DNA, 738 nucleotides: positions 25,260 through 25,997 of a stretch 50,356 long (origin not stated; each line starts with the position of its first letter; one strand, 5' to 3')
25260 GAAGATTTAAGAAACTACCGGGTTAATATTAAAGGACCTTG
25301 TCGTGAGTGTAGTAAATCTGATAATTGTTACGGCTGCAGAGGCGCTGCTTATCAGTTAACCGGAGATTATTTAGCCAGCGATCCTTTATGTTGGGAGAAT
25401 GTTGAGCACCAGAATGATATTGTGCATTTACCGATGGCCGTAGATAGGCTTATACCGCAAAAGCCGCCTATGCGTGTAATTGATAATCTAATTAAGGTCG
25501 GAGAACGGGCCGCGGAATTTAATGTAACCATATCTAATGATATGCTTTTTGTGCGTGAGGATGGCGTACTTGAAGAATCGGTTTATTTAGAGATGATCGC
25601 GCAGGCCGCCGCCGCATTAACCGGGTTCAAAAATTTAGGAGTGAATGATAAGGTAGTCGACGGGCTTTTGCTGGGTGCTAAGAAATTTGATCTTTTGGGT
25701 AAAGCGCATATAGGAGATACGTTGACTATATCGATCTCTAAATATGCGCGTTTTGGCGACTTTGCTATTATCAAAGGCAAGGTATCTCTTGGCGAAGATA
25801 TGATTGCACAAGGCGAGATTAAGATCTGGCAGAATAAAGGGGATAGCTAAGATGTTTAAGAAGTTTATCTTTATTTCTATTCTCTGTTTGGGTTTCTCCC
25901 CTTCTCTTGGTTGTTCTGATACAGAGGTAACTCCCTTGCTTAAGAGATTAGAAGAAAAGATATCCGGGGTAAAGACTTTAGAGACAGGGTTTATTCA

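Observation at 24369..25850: Unusual fusion: radical SAM + SPASM-like Cys-rich domain fused to an ApeI/FabZ-type hotdog domain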

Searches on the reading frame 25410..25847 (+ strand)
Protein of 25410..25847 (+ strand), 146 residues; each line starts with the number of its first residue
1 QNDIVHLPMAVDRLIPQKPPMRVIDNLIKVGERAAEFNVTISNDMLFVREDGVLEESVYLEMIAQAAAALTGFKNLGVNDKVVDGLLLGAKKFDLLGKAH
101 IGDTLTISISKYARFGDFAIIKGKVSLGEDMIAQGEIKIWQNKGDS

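Call 21: search_protein_representatives(protein=window:25410-25847:+)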
Query: 146 residues. Proteins with E-value up to 0.001 (for the whole library): 1180; up to 1e-10: 290; up to 1e-30: 11. The best 150 are listed.
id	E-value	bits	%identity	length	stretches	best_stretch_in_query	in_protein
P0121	2.5e-43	163.9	60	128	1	21-144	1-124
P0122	2.5e-40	154.2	56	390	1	3-142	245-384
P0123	2.7e-38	147.6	51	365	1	2-143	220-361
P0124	5.6e-38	146.6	48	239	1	1-144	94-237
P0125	7.6e-38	146.2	44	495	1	2-143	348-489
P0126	1.8e-35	138.4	49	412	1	7-144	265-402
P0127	2.8e-34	134.6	44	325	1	1-142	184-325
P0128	1.3e-33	132.5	49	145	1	20-142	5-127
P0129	1.3e-33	132.4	50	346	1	3-143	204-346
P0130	2.0e-32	128.6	43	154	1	1-143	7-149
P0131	1.2e-31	126.1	43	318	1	4-145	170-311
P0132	7.0e-30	120.4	45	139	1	6-141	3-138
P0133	1.7e-29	119.1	45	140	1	21-145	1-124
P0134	2.2e-29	118.8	45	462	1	4-145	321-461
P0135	2.5e-29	118.5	60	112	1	1-95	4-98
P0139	3.9e-28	114.7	45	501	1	3-142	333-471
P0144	1.2e-26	109.9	41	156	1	2-142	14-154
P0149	9.4e-26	107.0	42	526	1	3-141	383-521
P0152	2.6e-24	102.3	40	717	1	2-142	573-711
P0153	3.2e-24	102.0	43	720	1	3-141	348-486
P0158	1.5e-23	99.9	40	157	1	6-142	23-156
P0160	3.6e-23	98.6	40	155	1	6-142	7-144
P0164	1.1e-21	93.8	35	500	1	5-145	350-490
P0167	3.9e-21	92.1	40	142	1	7-141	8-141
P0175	3.2e-20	89.1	36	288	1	7-143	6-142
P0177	6.1e-20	88.2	39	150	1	7-141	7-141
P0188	2.4e-18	83.0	33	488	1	2-144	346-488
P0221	2.6e-16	76.4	33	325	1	7-141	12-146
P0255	1.9e-14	70.4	29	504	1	5-140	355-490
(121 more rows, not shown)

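Call 32: search_solved_structures(query=window:25410-25847:+, max_evalue=10, show_alignments=3)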
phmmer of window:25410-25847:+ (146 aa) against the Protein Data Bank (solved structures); distinct sequences matched with E-value up to 10: 9.
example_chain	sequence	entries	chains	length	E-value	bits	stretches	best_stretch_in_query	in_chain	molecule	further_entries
6qsr_B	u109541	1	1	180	2e-06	31.4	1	9-141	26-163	Beta-hydroxyacyl-(Acyl-carrier-protein) dehydratase FabA/FabZ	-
3hsq_A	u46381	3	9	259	0.34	14.4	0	113-140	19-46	Acyl-[acyl-carrier-protein]--UDP-N-acetylglucosamine O-acyltransferase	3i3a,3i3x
3d6x_A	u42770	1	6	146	0.76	13.3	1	9-139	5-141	(3R)-hydroxymyristoyl-[acyl-carrier-protein] dehydratase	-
3vbn_A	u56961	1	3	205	1.1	12.8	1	89-129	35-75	Galactoside O-acetyltransferase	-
3vbp_A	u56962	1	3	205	1.1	12.7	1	89-129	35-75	Galactoside O-acetyltransferase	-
3vbk_A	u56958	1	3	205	1.2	12.7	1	89-129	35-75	Galactoside O-acetyltransferase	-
3vbm_A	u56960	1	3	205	1.2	12.7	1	89-129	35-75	Galactoside O-acetyltransferase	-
3vbi_A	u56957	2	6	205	1.2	12.7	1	89-129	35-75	Galactoside O-acetyltransferase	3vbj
3vbl_A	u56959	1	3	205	1.2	12.7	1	89-129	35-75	Galactoside O-acetyltransferase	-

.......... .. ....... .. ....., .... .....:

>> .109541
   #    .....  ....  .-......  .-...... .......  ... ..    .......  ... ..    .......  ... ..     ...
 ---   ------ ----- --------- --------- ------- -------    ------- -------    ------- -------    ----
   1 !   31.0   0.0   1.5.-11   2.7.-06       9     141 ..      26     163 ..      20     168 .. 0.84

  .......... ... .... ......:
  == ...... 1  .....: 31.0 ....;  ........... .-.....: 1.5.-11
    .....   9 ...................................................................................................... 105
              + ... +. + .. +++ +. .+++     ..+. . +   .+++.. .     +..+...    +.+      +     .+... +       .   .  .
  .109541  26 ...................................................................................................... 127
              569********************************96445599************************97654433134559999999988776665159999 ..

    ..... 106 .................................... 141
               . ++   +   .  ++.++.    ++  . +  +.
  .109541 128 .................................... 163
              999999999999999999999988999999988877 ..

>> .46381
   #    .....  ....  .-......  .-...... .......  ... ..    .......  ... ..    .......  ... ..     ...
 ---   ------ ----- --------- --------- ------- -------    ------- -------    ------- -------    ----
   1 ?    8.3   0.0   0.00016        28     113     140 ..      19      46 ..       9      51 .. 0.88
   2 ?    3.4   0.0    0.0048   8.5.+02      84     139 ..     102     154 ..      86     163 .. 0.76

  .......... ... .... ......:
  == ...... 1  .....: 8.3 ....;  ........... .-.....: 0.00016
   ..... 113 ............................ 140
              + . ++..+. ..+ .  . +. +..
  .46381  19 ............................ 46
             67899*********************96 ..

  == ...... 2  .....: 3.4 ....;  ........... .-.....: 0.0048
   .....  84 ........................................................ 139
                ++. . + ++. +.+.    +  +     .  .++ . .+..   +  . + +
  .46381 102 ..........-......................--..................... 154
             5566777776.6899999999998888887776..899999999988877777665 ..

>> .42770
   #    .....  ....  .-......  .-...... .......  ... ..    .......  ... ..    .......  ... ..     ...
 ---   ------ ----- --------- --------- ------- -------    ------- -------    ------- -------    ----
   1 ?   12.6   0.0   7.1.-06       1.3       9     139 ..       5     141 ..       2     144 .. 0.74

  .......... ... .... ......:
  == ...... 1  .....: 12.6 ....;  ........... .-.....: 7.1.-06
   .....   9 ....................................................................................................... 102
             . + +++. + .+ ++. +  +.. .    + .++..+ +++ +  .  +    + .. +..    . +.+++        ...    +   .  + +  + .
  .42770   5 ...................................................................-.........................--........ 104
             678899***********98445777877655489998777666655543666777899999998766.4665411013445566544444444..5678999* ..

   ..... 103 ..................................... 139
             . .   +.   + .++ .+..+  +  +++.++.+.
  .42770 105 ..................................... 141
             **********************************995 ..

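Call 38: list_cluster_members(proteins=[P0125, P0139, P0149, P0152, P0153, P0164, P0188, P0255, P0175, P0130])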
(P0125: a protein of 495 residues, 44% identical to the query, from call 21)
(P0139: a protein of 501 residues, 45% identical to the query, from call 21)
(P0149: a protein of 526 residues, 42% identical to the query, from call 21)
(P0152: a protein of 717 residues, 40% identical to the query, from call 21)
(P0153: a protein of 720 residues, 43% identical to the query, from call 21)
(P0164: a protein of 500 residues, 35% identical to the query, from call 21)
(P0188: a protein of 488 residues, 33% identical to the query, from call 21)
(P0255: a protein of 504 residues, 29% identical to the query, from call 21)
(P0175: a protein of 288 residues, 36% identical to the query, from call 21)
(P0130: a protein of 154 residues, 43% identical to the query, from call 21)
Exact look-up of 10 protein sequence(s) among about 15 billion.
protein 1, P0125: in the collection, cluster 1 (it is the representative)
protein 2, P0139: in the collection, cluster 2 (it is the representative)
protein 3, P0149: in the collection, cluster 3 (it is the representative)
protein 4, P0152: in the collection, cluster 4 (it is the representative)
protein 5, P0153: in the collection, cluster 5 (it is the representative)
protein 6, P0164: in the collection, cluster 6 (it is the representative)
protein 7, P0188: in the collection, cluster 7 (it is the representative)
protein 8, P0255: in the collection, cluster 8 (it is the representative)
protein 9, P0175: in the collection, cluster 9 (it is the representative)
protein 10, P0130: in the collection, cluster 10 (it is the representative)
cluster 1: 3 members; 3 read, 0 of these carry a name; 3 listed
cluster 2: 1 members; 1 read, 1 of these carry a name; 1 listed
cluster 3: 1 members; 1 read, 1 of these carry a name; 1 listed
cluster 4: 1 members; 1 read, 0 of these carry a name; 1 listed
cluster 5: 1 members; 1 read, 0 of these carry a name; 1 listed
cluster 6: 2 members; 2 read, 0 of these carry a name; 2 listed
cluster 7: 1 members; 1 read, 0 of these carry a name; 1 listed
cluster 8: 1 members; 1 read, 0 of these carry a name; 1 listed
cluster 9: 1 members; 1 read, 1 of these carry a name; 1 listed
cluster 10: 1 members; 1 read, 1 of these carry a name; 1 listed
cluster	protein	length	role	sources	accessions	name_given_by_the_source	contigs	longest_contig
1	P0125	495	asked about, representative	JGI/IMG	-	-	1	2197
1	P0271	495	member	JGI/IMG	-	-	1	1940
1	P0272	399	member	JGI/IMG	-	-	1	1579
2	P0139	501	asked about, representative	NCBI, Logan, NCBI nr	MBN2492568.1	MAG: SPASM domain-containing protein [Planctomycetes bacterium] | SPASM domain-containing protein [Planctomycetota bacterium]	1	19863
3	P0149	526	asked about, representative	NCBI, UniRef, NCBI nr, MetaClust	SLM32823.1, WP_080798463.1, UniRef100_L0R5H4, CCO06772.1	hypothetical protein MTBBW1_80166 [Desulfamplus magnetovallimortis] | Uncharacterized protein n=1 Tax=Desulfamplus magnetovallimortis TaxID=1246637 ... | hypothetical protein [Desulfamplus magnetovallimortis]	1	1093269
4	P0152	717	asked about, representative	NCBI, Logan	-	-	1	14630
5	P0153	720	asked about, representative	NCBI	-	-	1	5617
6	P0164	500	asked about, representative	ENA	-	-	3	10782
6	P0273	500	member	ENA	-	-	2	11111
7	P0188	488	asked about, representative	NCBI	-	-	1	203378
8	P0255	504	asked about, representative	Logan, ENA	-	-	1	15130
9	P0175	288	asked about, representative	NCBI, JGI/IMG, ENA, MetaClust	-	\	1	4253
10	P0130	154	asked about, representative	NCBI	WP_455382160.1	hypothetical protein, partial [Salinispira pacifica]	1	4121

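Call 39: search_protein_families(library=pfam, proteins=[P0139, P0149, P0152, P0153, P0164, P0188, P0255, P0175, P0221, P0130], max_evalue=0.01)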
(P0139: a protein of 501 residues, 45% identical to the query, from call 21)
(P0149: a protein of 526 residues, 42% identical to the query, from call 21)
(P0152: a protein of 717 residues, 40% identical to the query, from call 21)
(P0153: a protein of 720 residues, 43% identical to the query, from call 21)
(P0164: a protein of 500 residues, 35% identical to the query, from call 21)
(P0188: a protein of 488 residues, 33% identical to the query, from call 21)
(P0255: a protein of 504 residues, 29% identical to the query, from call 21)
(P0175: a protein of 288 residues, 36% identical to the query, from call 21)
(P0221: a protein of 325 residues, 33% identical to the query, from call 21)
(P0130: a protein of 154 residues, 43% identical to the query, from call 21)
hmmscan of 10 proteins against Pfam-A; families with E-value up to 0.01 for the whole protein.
P0139 (501 aa): 3 families
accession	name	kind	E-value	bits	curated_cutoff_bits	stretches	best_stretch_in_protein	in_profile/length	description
PF13186.11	SPASM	-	5.3e-07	30.3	21.5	1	237-297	1-66/67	Iron-sulfur cluster-binding domain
PF22817.2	ApeP-like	-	1.1e-05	25.5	27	1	343-423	9-93/158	ApeP dehydratase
PF04055.27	Radical_SAM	-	0.00012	22.8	29.5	1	41-171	29-161/166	Radical SAM superfamily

P0149 (526 aa): 2 families
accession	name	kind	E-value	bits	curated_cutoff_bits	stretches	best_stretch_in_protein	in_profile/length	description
PF04055.27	Radical_SAM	-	4.2e-05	24.2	29.5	1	48-125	26-108/166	Radical SAM superfamily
PF22817.2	ApeP-like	-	0.0004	20.4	27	1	393-482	9-101/158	ApeP dehydratase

P0152 (717 aa): 2 families
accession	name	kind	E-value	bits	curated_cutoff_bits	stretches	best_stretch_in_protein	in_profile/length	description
PF01553.26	Acyltransferase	-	1.4e-18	67.4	23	1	76-187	13-132/132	Acyltransferase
PF13186.11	SPASM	-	0.00076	20.2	21.5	1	484-539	18-67/67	Iron-sulfur cluster-binding domain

P0153 (720 aa): 4 families
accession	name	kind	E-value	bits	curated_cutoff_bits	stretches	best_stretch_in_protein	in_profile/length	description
PF04055.27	Radical_SAM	-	2.2e-22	80.4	29.5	1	31-186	1-160/166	Radical SAM superfamily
PF03548.22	LolA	-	2.4e-16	60.3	23.6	1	545-712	2-161/165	Outer membrane lipoprotein carrier protein LolA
PF13186.11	SPASM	-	1.7e-07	31.9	21.5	1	252-313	1-67/67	Iron-sulfur cluster-binding domain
PF13353.11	Fer4_12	-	0.00092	20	22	1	35-117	13-99/137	4Fe-4S single cluster domain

P0164 (500 aa): 4 families
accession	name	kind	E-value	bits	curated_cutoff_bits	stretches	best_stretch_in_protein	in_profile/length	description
PF04055.27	Radical_SAM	-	3.4e-24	86.3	29.5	1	33-186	2-161/166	Radical SAM superfamily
PF13186.11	SPASM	-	5e-10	39.9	21.5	1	252-313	1-67/67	Iron-sulfur cluster-binding domain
PF03061.28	4HBT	-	0.0065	17.2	20.6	0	403-490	11-76/79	Thioesterase superfamily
PF22817.2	ApeP-like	-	0.0098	15.9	27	0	358-488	9-143/158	ApeP dehydratase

P0188 (488 aa): 3 families
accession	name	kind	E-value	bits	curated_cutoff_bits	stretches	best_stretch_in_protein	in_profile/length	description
PF04055.27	Radical_SAM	-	7.9e-19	68.9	29.5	1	31-184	2-158/166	Radical SAM superfamily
PF13186.11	SPASM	-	2.1e-08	34.7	21.5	1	251-312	1-67/67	Iron-sulfur cluster-binding domain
PF13353.11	Fer4_12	-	0.00036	21.3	22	1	35-111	14-94/137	4Fe-4S single cluster domain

P0255 (504 aa): 3 families
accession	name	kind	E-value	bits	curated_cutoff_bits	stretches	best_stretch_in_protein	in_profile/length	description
PF04055.27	Radical_SAM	-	3.4e-21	76.6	29.5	1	33-165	4-142/166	Radical SAM superfamily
PF13186.11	SPASM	-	3.2e-09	37.4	21.5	1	253-314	1-67/67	Iron-sulfur cluster-binding domain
PF22817.2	ApeP-like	-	2e-05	24.7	27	1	360-499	6-149/158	ApeP dehydratase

P0175 (288 aa): 3 families
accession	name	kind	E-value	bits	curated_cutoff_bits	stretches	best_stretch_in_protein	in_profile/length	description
PF07977.19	FabA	-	8.8e-08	32.3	23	1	200-268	38-121/138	FabA-like domain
PF22818.2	ApeI-like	-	2.7e-07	31.3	28.5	1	193-266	20-93/119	ApeI dehydratase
PF22817.2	ApeP-like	-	9.4e-07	29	27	1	6-150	3-151/158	ApeP dehydratase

P0221 (325 aa): 3 families
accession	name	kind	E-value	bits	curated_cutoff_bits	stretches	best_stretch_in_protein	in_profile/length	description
PF07977.19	FabA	-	1.3e-05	25.3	23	1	218-287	34-116/138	FabA-like domain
PF22818.2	ApeI-like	-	0.0024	18.6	28.5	1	217-273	22-78/119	ApeI dehydratase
PF22817.2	ApeP-like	-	0.0036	17.3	27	1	14-123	5-118/158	ApeP dehydratase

P0130 (154 aa): 0 families

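Call 54: find_encoding_contigs(protein=P0149, flank=10000, max_places=2)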
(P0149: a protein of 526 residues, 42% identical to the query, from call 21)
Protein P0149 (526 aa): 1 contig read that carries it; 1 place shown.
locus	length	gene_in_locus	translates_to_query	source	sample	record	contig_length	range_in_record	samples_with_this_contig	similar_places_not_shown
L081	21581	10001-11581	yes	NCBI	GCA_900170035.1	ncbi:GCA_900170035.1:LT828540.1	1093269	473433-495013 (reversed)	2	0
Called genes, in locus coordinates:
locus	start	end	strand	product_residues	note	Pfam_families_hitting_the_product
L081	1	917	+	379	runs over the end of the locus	PF03739:LptF_LptG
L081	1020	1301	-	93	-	PF20660:DUF6812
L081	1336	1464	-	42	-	-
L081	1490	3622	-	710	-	PF02629:CoA_binding, PF13380:CoA_binding_2, PF13607:Succ_CoA_lig, PF08442:ATP-grasp_2 (faint), PF19045:Ligase_CoA_2 (weak), PF13549:ATP-grasp_5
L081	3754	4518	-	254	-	PF00378:ECH_1, PF16113:ECH_2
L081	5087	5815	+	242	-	PF00106:adh_short, PF01370:Epimerase (faint), PF08659:KR, PF13561:adh_short_C2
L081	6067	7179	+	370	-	PF00890:FAD_binding_2 (weak), PF01266:DAO (weak), PF03486:HI0933_like (faint), PF07992:Pyr_redox_2 (faint), PF12831:FAD_oxidored (weak), PF01593:Amino_oxidase, PF13450:NAD_binding_8, PF13738:Pyr_redox_3 (faint)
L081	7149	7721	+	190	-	-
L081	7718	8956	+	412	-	PF00109:ketoacyl-synt, PF02801:Ketoacyl-synt_C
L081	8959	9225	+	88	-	PF00550:PP-binding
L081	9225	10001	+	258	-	PF01553:Acyltransferase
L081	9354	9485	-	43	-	-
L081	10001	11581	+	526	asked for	PF22817:ApeP-like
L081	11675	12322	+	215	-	PF03548:LolA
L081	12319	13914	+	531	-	-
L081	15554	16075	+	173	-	PF07977:FabA (weak), PF22818:ApeI-like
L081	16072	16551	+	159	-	PF13279:4HBT_2, PF03061:4HBT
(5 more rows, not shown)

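Call 55: find_encoding_contigs(protein=P0139, flank=10000, max_places=2)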
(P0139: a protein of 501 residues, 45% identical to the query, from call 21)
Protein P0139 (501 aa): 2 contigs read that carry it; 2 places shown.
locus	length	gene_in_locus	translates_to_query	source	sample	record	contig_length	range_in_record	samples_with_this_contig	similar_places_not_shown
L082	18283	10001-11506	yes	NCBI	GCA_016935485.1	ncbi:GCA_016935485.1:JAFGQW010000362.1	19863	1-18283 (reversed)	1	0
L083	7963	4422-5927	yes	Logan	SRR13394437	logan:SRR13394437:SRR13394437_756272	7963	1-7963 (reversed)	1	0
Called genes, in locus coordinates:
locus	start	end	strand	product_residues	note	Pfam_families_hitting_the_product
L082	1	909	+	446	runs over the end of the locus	-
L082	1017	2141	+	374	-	PF13379:NMT1_2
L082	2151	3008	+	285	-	PF00528:BPD_transp_1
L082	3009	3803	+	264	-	PF00005:ABC_tran, PF13304:AAA_21 (faint)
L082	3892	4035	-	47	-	-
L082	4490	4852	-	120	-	PF13229:Beta_helix (weak)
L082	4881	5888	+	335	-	PF07592:DDE_Tnp_ISAZ013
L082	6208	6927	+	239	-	PF00106:adh_short, PF01370:Epimerase (weak), PF08659:KR, PF13561:adh_short_C2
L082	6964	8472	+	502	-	PF00890:FAD_binding_2 (weak), PF01266:DAO (faint), PF01593:Amino_oxidase, PF12831:FAD_oxidored, PF13450:NAD_binding_8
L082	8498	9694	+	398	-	PF00109:ketoacyl-synt, PF00108:Thiolase_N (faint), PF02801:Ketoacyl-synt_C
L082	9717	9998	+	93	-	PF00550:PP-binding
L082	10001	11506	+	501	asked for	PF13186:SPASM (weak), PF22817:ApeP-like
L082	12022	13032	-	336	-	PF01717:Meth_synt_2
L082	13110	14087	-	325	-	PF01073:3Beta_HSD, PF01370:Epimerase, PF04321:RmlD_sub_bind, PF07993:NAD_binding_4 (faint), PF13460:NAD_binding_10 (weak), PF16363:GDP_Man_Dehyd, PF02719:Polysacc_synt_2 (weak)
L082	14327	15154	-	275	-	-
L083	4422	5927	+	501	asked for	PF13186:SPASM (weak), PF22817:ApeP-like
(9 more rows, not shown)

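Call 57: find_encoding_contigs(protein=P0167, flank=8000, max_places=2)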
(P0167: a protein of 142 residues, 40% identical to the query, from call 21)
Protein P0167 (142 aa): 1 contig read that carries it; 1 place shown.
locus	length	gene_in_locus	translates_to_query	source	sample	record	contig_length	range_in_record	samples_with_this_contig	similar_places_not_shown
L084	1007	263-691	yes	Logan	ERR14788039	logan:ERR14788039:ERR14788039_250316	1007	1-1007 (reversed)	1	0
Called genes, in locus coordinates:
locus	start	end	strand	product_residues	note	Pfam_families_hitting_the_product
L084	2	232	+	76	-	?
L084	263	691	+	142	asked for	PF22817:ApeP-like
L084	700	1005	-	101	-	?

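Call 58: find_encoding_contigs(protein=P0160, flank=8000, max_places=2)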
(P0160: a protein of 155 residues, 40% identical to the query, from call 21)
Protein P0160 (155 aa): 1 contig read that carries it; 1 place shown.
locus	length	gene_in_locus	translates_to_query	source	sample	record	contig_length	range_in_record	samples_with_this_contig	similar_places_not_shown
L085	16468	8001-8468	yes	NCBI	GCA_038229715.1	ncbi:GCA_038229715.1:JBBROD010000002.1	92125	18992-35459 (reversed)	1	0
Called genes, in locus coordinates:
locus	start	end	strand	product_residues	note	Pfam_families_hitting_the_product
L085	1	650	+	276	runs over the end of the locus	PF02311:AraC_binding (faint), PF07883:Cupin_2 (weak), PF12833:HTH_18, PF00165:HTH_AraC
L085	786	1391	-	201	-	-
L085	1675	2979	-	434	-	PF03952:Enolase_N, PF00113:Enolase_C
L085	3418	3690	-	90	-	-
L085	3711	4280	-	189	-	-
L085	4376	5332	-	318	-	PF01180:DHO_dh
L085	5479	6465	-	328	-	PF03279:Lip_A_acyltrans (weak)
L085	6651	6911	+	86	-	PF00550:PP-binding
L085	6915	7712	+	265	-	PF01553:Acyltransferase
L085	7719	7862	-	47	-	-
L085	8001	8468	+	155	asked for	PF22817:ApeP-like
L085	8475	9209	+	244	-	PF19574:LolA_3, PF03548:LolA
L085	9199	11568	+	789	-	PF03176:MMPL (weak)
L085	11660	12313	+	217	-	PF11659:DUF3261 (weak)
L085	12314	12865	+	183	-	PF07977:FabA (weak), PF22818:ApeI-like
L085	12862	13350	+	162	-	PF13279:4HBT_2, PF03061:4HBT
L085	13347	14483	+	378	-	PF00109:ketoacyl-synt, PF02801:Ketoacyl-synt_C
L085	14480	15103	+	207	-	-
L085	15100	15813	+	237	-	PF00535:Glycos_transf_2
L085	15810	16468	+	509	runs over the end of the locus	PF00501:AMP-binding, PF13193:AMP-binding_C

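Call 59: find_encoding_contigs(protein=P0175, flank=8000, max_places=2)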
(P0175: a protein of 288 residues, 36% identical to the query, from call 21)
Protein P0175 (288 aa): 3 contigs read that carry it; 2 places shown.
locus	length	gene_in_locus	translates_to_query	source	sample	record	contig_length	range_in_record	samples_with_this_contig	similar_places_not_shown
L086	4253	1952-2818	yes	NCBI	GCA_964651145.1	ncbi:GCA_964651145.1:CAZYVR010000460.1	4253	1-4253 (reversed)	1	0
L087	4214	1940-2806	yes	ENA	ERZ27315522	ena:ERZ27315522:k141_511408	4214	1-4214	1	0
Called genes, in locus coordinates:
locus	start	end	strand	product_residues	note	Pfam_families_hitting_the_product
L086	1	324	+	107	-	?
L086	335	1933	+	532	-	PF00221:Lyase_aromatic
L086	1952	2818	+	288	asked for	PF22817:ApeP-like, PF07977:FabA (faint), PF22818:ApeI-like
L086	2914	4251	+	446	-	?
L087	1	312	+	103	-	?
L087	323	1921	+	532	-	PF00221:Lyase_aromatic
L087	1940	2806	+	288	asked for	PF22817:ApeP-like, PF07977:FabA (faint), PF22818:ApeI-like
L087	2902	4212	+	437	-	?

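Call 61: find_encoding_contigs(protein=P0144, flank=10000, max_places=2)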
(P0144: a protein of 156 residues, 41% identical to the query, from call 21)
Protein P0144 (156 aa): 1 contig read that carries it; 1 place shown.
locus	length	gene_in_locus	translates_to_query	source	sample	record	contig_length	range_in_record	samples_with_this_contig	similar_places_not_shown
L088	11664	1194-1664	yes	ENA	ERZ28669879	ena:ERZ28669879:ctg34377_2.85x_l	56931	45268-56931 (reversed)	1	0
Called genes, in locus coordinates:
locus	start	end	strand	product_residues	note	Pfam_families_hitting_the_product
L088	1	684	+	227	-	?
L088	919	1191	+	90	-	PF00550:PP-binding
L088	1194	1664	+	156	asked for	PF22817:ApeP-like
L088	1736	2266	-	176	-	PF13507:GATase_5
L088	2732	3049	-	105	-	PF13507:GATase_5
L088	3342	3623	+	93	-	PF13239:2TM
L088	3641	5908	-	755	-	PF23139:OB_YrrC, PF14520:HHH_5 (weak), PF14490:HHH_RecD2, PF13245:AAA_19, PF13604:AAA_30, PF18335:SH3_13, PF01443:Viral_helicase1 (weak), PF13538:UvrD_C_2, +1 more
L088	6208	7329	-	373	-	PF01808:AICARFT_IMPCHas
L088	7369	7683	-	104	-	PF09864:MliC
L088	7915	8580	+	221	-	PF02223:Thymidylate_kin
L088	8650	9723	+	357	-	PF13177:DNA_pol3_delta2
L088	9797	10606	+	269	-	PF01784:DUF34_NIF3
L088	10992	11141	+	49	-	-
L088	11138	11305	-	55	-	PF01165:Ribosomal_S21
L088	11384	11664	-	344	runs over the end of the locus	PF00140:Sigma70_r1_2 (weak), PF04542:Sigma70_r2, PF04539:Sigma70_r3, PF04545:Sigma70_r4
